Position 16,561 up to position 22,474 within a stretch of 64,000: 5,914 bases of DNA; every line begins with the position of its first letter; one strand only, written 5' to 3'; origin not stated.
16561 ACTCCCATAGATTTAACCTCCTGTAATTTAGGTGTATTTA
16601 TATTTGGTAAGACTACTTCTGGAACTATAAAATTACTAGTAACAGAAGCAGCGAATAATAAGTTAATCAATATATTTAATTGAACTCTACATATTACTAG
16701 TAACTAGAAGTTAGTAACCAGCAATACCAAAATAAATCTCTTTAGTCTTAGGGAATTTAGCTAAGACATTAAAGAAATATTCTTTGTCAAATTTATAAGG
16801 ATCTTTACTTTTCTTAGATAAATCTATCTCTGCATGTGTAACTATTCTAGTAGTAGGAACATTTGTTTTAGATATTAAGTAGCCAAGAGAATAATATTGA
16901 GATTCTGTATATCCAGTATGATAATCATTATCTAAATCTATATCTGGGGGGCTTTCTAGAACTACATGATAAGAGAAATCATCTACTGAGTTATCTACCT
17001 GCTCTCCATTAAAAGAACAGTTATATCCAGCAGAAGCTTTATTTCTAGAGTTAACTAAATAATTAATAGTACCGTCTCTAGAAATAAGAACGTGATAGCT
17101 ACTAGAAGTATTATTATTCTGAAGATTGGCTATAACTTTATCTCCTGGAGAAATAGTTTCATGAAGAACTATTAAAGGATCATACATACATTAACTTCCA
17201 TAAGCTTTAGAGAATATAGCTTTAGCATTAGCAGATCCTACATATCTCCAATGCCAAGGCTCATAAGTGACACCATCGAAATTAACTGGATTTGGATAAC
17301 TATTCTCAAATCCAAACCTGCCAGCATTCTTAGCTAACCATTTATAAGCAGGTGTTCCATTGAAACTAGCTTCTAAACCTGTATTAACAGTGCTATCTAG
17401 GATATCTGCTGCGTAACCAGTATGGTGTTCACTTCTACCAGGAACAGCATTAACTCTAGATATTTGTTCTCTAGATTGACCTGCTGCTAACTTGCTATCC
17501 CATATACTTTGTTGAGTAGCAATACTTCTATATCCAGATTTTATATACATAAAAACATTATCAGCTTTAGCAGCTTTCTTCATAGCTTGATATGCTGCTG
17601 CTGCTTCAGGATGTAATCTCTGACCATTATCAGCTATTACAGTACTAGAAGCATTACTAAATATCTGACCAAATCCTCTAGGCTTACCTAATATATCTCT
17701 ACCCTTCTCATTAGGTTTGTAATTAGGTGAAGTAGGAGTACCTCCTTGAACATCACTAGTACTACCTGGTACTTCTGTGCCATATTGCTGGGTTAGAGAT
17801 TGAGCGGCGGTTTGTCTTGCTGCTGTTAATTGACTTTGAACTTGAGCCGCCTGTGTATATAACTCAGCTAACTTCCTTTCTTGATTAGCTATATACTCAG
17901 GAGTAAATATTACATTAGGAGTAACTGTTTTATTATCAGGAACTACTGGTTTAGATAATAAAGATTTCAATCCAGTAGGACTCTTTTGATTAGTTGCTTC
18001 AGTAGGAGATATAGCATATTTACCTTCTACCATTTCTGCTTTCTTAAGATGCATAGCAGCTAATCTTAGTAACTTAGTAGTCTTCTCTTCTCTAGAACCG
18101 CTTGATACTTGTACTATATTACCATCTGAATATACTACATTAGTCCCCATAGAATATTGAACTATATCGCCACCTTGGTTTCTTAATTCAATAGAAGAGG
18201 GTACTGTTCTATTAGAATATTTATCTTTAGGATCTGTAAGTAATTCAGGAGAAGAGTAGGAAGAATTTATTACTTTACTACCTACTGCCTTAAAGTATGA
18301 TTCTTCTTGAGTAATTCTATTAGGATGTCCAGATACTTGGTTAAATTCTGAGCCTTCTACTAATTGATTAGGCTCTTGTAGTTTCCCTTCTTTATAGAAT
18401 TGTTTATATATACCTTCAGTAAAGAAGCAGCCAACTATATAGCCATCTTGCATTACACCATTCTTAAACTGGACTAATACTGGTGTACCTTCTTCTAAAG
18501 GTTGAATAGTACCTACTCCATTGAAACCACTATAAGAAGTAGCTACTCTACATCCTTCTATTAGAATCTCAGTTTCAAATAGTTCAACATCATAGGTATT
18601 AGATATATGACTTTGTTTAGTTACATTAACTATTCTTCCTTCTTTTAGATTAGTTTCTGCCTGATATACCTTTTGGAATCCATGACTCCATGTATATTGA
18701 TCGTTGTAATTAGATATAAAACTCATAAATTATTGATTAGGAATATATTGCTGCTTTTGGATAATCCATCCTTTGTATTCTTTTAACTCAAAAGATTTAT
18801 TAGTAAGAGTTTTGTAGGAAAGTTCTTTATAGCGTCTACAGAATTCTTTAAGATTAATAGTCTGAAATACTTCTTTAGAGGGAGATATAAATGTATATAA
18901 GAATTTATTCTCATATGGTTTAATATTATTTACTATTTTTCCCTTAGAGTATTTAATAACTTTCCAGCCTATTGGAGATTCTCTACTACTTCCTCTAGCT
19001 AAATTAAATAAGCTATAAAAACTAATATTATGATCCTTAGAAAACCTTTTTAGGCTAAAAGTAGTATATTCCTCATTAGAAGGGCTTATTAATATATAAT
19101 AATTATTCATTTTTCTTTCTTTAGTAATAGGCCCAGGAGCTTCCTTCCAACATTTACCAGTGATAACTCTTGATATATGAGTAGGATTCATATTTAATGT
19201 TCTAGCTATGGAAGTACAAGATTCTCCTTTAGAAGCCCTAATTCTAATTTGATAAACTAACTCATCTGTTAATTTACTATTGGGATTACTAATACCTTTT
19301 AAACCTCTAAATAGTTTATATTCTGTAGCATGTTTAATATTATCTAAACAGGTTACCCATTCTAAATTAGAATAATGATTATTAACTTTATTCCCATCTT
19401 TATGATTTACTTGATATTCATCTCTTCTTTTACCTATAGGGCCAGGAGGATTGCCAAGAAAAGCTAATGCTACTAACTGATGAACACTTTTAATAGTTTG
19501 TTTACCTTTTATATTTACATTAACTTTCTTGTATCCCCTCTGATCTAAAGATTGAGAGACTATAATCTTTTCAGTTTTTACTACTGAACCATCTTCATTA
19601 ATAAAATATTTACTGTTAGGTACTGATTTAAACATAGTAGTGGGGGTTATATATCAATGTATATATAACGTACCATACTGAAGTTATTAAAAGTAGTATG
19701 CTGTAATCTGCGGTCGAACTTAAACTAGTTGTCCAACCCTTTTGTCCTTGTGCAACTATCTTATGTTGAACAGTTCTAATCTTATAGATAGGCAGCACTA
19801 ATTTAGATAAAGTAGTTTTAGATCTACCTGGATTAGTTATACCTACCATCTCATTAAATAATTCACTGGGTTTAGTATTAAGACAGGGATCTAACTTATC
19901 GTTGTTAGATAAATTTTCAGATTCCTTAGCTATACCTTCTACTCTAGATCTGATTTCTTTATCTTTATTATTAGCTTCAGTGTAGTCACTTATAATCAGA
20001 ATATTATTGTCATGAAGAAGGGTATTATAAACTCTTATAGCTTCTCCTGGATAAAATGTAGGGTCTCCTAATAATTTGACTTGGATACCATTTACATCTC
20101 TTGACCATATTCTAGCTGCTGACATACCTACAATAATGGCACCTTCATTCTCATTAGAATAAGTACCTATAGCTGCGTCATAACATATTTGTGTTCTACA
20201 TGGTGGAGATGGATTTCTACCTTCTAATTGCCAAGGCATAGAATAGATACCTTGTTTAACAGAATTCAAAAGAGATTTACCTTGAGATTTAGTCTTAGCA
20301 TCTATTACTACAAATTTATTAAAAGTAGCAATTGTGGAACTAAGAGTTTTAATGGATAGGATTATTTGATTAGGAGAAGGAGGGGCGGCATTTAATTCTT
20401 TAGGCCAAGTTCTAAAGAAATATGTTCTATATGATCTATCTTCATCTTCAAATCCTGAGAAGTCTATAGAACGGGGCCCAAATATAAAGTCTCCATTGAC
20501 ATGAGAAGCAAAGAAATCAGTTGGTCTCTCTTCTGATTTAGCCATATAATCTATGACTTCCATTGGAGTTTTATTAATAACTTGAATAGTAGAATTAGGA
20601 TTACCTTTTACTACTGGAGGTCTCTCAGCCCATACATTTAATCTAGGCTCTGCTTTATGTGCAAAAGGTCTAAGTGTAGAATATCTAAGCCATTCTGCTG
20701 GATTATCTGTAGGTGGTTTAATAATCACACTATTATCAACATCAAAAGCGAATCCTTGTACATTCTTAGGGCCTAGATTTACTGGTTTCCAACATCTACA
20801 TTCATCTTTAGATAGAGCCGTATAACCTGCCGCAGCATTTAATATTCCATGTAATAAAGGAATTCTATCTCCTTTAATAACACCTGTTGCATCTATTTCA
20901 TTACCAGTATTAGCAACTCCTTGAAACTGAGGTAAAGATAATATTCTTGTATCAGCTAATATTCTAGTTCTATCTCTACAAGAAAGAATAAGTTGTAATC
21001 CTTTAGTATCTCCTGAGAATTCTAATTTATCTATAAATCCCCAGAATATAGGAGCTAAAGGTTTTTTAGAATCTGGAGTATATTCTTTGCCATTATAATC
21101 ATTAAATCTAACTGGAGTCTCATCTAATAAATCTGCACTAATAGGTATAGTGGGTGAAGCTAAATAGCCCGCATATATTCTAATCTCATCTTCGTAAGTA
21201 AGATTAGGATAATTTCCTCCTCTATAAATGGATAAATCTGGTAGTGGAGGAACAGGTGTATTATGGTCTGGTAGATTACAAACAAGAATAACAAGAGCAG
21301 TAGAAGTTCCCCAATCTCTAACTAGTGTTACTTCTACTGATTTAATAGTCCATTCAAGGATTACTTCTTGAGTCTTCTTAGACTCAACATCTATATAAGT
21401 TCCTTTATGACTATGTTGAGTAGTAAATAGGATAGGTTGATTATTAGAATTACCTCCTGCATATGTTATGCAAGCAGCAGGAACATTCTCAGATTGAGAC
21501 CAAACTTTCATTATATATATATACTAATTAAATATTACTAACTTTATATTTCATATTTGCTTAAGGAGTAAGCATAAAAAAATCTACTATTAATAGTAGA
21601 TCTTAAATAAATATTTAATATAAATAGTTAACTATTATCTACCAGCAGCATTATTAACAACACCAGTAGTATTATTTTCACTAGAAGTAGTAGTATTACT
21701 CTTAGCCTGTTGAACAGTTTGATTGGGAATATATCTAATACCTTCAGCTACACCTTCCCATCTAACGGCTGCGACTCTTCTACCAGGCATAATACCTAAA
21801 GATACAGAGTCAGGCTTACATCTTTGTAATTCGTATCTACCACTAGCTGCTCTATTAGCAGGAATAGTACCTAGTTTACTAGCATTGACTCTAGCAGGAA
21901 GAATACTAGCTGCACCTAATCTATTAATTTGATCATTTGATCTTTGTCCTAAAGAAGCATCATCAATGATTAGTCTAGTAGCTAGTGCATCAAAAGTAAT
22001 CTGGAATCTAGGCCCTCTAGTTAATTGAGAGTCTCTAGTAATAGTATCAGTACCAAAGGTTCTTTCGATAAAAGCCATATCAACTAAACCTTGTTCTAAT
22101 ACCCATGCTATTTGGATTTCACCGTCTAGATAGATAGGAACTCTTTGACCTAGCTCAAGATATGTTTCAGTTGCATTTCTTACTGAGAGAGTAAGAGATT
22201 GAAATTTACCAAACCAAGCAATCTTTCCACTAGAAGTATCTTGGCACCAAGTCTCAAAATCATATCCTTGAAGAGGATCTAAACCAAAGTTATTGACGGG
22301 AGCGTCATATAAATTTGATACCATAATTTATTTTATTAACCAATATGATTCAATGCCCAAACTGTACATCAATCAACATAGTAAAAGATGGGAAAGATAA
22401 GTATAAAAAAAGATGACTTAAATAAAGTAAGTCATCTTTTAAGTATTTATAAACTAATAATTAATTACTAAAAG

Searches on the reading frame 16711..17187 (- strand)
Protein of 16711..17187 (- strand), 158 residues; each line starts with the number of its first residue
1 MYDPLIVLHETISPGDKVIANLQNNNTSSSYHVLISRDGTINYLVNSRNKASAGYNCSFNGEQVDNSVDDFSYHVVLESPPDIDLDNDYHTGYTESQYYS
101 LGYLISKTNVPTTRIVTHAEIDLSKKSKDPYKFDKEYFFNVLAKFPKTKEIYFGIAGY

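Call 24: search_protein_families(library=phrogs, proteins=[window:16711-17187:-], max_evalue=0.001)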
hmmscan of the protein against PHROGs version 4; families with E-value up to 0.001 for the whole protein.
window:16711-17187:- (158 aa): 1 family
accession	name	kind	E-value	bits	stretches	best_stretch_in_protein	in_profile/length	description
phrog_1794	-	lysis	9e-06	26.3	1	6-129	59-179/336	amidase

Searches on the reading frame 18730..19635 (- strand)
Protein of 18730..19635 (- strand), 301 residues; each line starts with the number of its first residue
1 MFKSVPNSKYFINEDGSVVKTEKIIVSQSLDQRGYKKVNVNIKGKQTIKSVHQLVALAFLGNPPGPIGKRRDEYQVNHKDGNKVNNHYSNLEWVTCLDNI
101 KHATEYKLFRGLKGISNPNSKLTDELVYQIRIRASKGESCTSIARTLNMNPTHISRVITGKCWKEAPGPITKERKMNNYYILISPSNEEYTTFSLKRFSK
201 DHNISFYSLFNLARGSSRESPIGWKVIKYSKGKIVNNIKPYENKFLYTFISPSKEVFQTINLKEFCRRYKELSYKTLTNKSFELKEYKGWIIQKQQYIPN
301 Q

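Call 24: search_protein_families(library=phrogs, proteins=[window:18730-19635:-], max_evalue=0.001)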
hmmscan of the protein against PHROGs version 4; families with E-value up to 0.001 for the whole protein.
window:18730-19635:- (301 aa): 13 families
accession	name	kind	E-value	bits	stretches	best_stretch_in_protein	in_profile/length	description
phrog_59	-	DNA, RNA and nucleotide metabolism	2.5e-40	140.1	1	2-260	140-372/423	HNH endonuclease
phrog_959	-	DNA, RNA and nucleotide metabolism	4e-25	89.2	1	3-108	9-111/138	HNH endonuclease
phrog_1492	-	DNA, RNA and nucleotide metabolism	1.9e-14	54.6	1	23-103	85-159/414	HNH endonuclease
phrog_37683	-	unknown function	3.9e-10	40.3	1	8-148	119-252/279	-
phrog_99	-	DNA, RNA and nucleotide metabolism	2e-07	32.1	1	29-116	144-219/383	HNH endonuclease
phrog_6156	-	DNA, RNA and nucleotide metabolism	2.4e-07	31.3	1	113-175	177-239/261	endonuclease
phrog_17657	-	DNA, RNA and nucleotide metabolism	3.4e-07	31.2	1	30-94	101-165/168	HNH endonuclease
phrog_7545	-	DNA, RNA and nucleotide metabolism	3.9e-06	28.1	1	30-96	63-126/160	HNH endonuclease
phrog_15471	-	DNA, RNA and nucleotide metabolism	2.4e-05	25.3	1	29-106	12-80/183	HNH endonuclease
phrog_2081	-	DNA, RNA and nucleotide metabolism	0.00017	21.9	0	173-226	194-248/433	HNH endonuclease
phrog_4578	-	DNA, RNA and nucleotide metabolism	0.00028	21.8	1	71-116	27-73/130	HNH endonuclease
phrog_30377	-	DNA, RNA and nucleotide metabolism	0.00038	21.6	0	48-103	9-55/82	HNH endonuclease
phrog_517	-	DNA, RNA and nucleotide metabolism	0.00073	21.4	0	113-160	76-124/128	HTH DNA binding protein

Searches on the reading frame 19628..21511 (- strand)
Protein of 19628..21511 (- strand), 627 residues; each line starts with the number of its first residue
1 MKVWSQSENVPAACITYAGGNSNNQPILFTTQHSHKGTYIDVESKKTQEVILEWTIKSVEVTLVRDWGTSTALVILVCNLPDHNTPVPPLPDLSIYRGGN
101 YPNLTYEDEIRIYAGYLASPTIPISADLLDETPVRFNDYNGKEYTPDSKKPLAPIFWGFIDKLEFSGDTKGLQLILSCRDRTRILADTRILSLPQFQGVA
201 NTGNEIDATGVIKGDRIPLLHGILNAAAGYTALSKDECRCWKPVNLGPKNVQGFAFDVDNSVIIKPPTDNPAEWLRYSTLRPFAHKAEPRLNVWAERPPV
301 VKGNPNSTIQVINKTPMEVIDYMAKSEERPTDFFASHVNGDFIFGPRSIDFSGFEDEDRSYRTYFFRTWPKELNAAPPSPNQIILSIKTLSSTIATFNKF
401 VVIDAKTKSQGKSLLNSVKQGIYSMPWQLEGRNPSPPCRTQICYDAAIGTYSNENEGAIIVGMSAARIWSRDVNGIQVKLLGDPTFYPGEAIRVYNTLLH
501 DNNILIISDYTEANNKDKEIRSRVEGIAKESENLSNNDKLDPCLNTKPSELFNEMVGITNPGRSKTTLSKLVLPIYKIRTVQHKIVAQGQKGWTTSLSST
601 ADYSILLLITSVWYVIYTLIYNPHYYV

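Call 24: search_protein_families(library=phrogs, proteins=[window:19628-21511:-], max_evalue=0.001)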
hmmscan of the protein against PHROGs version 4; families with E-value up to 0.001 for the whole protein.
window:19628-21511:- (627 aa): 1 family
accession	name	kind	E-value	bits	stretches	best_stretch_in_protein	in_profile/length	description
phrog_34291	-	unknown function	4.4e-92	310.4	2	273-511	277-517/623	-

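Call 48: search_protein_families(library=pfam, proteins=[window:19628-21511:-], max_evalue=1)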
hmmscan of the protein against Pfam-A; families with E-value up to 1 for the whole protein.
window:19628-21511:- (627 aa): 0 families

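Call 66: search_dna_similar(query=window:19628-21511:-, collection=phages, mode=protein, max_rows=15, max_evalue=0.001)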
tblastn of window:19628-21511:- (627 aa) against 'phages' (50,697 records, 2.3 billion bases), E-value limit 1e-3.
Records with a match: 10; places in all: 10; records where one place covers at least 80% of the query: 10.
Best place of each record, by identity: <60% 10.
By first word of the organism name: Microcystis 8; Microcoleus 1; Cyanophage 1.
By host as written in the record: Microcystis aeruginosa FACHB524 4; - 3; Microcystis aeruginosa 2; Cyanobacteria 1.
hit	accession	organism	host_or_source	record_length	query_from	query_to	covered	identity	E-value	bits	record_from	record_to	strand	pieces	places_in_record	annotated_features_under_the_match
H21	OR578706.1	Microcoleus phage My-WqHQDG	river water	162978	1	620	99%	40.8%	3e-137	448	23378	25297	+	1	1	hypothetical protein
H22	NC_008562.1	Microcystis phage LMM01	-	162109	11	616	97%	33.6%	1e-89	310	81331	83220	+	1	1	hypothetical protein | baseplate protein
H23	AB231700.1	Microcystis phage LMM01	-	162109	11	616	97%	33.6%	1e-89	310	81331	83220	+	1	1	hypothetical protein (x2)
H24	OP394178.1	Cyanophage MaMV-DH01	Cyanobacteria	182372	11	616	97%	33.4%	5e-90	311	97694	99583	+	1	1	hypothetical protein | baseplate assembly protein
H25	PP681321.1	Microcystis phage MaMV-CH01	Microcystis aeruginosa FACHB524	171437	11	616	97%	33.3%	2e-89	310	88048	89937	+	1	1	hypothetical protein (x2)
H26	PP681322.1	Microcystis phage MaMV-CH02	Microcystis aeruginosa FACHB524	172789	11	616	97%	33.3%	2e-89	310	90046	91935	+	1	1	hypothetical protein (x2)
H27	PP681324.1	Microcystis phage MaMV-DL02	Microcystis aeruginosa FACHB524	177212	11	616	97%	33.3%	2e-89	310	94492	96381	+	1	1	hypothetical protein (x2)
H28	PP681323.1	Microcystis phage MaMV-DL01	Microcystis aeruginosa FACHB524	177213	11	616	97%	33.3%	2e-89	310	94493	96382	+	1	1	hypothetical protein (x2)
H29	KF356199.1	Microcystis phage MaMV-DC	Microcystis aeruginosa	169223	11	609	96%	32.9%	1e-88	307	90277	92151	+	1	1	hypothetical protein | putative baseplate assembly protein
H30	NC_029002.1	Microcystis phage MaMV-DC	Microcystis aeruginosa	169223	11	609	96%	32.9%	1e-88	307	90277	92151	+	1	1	hypothetical protein | baseplate protein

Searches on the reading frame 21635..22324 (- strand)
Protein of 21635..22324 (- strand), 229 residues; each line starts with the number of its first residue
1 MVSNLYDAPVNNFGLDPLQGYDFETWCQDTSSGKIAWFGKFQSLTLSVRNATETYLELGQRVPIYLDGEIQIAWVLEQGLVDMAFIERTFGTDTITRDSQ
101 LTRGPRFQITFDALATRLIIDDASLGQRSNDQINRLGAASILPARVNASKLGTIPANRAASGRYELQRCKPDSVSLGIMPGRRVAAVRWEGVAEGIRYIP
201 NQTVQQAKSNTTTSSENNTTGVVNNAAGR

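Call 24: search_protein_families(library=phrogs, proteins=[window:21635-22324:-], max_evalue=0.001)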
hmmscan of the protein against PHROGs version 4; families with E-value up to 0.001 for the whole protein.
window:21635-22324:- (229 aa): 1 family
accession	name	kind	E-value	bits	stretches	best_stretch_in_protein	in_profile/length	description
phrog_34837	-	unknown function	6.9e-78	262.5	1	9-218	12-225/236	-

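Call 48: search_protein_families(library=pfam, proteins=[window:21635-22324:-], max_evalue=1)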
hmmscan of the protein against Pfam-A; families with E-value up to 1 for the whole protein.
window:21635-22324:- (229 aa): 0 families
